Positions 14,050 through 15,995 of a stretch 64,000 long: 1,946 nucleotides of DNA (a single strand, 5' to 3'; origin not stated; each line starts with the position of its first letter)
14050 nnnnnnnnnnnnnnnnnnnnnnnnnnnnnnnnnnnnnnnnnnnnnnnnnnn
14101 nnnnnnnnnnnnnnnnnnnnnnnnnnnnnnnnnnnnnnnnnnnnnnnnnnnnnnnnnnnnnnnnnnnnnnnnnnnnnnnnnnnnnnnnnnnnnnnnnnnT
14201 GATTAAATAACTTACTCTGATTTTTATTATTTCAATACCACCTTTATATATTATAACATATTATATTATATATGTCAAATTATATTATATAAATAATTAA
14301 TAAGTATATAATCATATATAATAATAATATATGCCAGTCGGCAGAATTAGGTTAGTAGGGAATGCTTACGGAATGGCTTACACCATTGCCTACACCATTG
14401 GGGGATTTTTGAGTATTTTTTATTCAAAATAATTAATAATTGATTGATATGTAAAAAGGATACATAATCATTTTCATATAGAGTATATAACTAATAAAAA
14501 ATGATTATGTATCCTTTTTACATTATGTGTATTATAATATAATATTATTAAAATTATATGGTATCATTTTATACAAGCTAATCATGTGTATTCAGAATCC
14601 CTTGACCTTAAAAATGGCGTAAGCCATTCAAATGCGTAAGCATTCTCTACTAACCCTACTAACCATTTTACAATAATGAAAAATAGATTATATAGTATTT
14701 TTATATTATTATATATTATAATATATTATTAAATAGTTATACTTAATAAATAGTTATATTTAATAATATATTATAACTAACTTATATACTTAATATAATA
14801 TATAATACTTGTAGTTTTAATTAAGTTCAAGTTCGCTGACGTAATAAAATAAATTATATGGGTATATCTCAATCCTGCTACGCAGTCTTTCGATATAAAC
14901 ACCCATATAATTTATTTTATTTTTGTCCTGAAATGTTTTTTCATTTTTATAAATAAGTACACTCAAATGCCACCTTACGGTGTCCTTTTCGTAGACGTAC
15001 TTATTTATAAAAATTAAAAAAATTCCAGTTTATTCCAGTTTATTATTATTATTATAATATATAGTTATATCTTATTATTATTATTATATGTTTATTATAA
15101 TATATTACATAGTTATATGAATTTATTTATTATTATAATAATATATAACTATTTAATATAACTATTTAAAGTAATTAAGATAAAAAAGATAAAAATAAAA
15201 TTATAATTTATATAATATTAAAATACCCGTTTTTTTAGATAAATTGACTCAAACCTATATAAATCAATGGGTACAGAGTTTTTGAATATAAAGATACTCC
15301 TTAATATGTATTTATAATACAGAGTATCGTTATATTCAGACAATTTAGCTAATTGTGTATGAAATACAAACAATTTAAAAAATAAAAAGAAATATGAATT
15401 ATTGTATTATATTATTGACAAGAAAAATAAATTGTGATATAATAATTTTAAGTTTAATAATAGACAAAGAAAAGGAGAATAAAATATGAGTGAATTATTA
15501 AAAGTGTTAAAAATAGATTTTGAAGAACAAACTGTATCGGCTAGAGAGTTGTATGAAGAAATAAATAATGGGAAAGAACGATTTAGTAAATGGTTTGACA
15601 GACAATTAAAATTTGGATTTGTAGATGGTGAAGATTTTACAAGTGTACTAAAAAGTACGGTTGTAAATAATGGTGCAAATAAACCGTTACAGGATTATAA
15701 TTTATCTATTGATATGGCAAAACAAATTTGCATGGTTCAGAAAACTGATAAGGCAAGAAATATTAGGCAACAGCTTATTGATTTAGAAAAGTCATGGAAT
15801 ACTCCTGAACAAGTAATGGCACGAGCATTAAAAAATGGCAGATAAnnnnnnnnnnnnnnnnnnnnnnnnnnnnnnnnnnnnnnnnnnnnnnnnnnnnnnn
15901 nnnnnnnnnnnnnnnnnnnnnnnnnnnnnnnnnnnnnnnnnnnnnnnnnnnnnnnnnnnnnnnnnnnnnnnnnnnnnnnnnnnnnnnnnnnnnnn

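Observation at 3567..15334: Conserved 50-bp palindromic element present twice (3567-3620 and 15287-15334), bracketing the 11.7-kb leftward early block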

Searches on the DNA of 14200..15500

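Call 28: search_rna_families(source=window, start=14200, end=15500, threshold=evalue, max_evalue=10)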
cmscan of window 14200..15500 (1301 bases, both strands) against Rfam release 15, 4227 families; matches with E-value up to 10: 4.
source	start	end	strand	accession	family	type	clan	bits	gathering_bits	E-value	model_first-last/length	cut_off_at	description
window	14450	14522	+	RF04225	MIR7502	Gene; miRNA;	-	23.2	71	7.3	1-143/143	no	MIR7502 microRNA precursor family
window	15280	15339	-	RF03731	mir-7371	Gene; miRNA;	-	22.9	62.6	0.31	1-59/59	no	mir-7371 microRNA precursor family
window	14837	14928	+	RF03769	mir-3913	Gene; miRNA;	-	19.5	100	0.92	1-100/100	no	mir-3913 microRNA precursor family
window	14537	14618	+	RF03056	RAGATH-35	Gene; sRNA;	-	15.9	38.9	8.8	1-87/87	no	RAGATH-35 RNA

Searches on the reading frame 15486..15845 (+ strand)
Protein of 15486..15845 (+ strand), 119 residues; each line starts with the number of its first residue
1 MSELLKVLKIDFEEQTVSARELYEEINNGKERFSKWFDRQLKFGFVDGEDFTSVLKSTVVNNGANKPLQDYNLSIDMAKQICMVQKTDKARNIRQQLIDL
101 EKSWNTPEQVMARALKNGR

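Call 32: search_protein_families(library=pfam, proteins=[window:15486-15845:+], max_evalue=0.01)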
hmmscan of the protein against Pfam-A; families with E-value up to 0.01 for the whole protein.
window:15486-15845:+ (119 aa): 1 family
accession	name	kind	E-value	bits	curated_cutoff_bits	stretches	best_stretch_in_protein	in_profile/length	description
PF08346.17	AntA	-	5.7e-22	78.5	27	1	17-87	1-68/68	AntA/AntB antirepressor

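Call 59: find_encoding_contigs(protein=window:15486-15845:+, flank=4000, max_places=10)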
Protein window:15486-15845:+ (119 aa): 6 contigs read that carry it; 5 places shown.
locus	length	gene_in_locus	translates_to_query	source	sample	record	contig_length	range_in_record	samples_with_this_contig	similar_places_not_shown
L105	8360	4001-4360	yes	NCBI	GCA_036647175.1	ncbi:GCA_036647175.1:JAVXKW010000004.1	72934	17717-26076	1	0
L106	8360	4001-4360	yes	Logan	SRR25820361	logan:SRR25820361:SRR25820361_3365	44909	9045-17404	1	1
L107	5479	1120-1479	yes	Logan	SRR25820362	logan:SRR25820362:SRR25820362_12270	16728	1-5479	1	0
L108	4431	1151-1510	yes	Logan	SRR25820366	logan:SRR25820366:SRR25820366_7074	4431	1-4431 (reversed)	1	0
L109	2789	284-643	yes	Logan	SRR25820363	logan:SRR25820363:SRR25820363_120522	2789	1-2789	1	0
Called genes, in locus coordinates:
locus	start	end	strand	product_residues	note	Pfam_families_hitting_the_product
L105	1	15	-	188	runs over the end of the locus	PF00149:Metallophos, PF12850:Metallophos_2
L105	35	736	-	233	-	PF07486:Hydrolase_2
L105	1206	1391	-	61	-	-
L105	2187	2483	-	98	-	PF22751:DUF488-N3a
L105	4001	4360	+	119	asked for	PF08346:AntA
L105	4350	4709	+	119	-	PF03374:ANT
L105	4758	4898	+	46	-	-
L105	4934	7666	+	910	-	-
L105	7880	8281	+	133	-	-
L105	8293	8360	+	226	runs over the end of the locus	PF00216:Bac_DNA_binding (weak)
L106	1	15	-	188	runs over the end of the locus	PF00149:Metallophos, PF12850:Metallophos_2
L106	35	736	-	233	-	PF07486:Hydrolase_2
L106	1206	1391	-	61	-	-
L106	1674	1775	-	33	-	-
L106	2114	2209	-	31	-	-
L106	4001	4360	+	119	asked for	PF08346:AntA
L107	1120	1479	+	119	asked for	PF08346:AntA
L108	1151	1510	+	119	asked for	PF08346:AntA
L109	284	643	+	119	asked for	PF08346:AntA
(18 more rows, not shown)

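Call 62: list_cluster_members(proteins=[window:15486-15845:+, window:15835-16194:+, window:3147-3485:-])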
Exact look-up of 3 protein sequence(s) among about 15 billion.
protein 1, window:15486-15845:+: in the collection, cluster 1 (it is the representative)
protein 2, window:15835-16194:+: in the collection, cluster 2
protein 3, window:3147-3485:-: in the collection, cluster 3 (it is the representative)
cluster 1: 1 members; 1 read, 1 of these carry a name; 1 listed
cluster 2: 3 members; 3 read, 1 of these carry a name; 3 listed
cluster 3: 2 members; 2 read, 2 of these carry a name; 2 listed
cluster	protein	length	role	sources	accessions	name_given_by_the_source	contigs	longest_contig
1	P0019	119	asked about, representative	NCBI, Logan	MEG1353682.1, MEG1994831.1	MAG: antA/AntB antirepressor family protein [Bacilli bacterium]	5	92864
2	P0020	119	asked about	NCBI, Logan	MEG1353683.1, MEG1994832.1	MAG: phage antirepressor KilAC domain-containing protein [Bacilli bacterium]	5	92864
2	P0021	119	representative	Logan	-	-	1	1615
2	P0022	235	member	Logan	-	-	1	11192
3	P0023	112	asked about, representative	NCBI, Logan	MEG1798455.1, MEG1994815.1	MAG: hypothetical protein RR255_00075 [Bacilli bacterium]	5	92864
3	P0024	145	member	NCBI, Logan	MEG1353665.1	MAG: hypothetical protein RSC65_01705 [Malacoplasma sp.]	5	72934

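Call 64: find_encoding_contigs(protein=P0022, flank=10000, max_places=3)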
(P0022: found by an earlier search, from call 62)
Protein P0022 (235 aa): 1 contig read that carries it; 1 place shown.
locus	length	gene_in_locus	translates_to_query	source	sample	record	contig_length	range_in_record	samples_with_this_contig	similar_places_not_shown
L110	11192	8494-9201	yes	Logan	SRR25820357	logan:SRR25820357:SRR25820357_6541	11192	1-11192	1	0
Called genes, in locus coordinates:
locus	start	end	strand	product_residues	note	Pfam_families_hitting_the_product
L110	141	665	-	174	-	PF05565:Sipho_Gp157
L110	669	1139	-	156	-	-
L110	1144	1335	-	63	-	-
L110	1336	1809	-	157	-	PF13353:Fer4_12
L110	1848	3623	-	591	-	PF13597:NRDD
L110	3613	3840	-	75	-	-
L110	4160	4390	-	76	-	-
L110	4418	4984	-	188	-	PF00149:Metallophos, PF12850:Metallophos_2 (weak)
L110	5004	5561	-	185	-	PF07486:Hydrolase_2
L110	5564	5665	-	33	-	-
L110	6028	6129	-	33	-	-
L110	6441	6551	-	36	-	-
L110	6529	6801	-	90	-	-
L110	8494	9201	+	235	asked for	PF08346:AntA, PF03374:ANT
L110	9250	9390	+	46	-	-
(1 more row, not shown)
